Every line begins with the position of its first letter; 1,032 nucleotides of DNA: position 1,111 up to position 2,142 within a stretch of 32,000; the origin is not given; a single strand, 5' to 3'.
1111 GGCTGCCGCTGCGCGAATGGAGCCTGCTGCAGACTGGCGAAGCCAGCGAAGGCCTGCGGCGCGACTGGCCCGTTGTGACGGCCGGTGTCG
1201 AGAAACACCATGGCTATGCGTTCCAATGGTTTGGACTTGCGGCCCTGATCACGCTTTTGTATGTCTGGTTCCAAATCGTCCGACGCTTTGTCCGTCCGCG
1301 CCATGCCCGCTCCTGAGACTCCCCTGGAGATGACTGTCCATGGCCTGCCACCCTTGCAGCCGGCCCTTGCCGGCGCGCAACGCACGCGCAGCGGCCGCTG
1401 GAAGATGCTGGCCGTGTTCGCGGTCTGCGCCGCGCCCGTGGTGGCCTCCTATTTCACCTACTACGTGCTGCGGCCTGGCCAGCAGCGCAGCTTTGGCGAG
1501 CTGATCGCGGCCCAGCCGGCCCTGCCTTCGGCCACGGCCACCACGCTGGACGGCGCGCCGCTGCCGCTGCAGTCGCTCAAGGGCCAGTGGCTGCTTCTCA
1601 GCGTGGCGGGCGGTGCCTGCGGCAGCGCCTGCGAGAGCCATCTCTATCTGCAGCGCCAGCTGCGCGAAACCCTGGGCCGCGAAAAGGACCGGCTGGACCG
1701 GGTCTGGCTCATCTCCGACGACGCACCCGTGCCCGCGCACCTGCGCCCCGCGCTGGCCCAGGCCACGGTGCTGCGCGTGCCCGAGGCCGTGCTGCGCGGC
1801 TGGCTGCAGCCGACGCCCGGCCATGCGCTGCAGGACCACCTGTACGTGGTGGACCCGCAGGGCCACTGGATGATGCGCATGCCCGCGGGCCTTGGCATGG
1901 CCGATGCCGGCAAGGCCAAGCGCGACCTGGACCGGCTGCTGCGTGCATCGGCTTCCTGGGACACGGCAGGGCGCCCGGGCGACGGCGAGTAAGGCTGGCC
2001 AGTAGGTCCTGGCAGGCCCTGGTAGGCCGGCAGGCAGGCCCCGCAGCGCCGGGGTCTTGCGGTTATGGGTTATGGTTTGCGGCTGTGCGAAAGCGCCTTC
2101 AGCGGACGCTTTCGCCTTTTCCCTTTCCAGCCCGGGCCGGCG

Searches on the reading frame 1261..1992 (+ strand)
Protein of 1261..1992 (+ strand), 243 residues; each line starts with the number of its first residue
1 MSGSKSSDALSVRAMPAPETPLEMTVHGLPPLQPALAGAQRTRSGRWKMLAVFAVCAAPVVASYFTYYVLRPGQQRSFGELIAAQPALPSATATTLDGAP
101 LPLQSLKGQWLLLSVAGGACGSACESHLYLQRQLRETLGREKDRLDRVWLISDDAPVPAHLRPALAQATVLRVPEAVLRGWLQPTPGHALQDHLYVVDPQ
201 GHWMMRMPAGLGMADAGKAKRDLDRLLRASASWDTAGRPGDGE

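Call 47: search_protein_families(library=pfam, proteins=[window:1261-1992:+], max_evalue=0.0001)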
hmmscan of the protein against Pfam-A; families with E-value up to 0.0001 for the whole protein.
window:1261-1992:+ (243 aa): 0 families

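Call 78: search_protein_families(library=ncbifam, proteins=[window:1261-1992:+], max_evalue=0.00001)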
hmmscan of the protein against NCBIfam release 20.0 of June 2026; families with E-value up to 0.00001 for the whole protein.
window:1261-1992:+ (243 aa): 1 family
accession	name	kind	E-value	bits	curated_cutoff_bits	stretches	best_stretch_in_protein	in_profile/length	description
NF058629.1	PA0111_fam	equivalog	3.1e-10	40.2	230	1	43-230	2-177/180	PA_0111/PP_0108 family redox-active disulfide protein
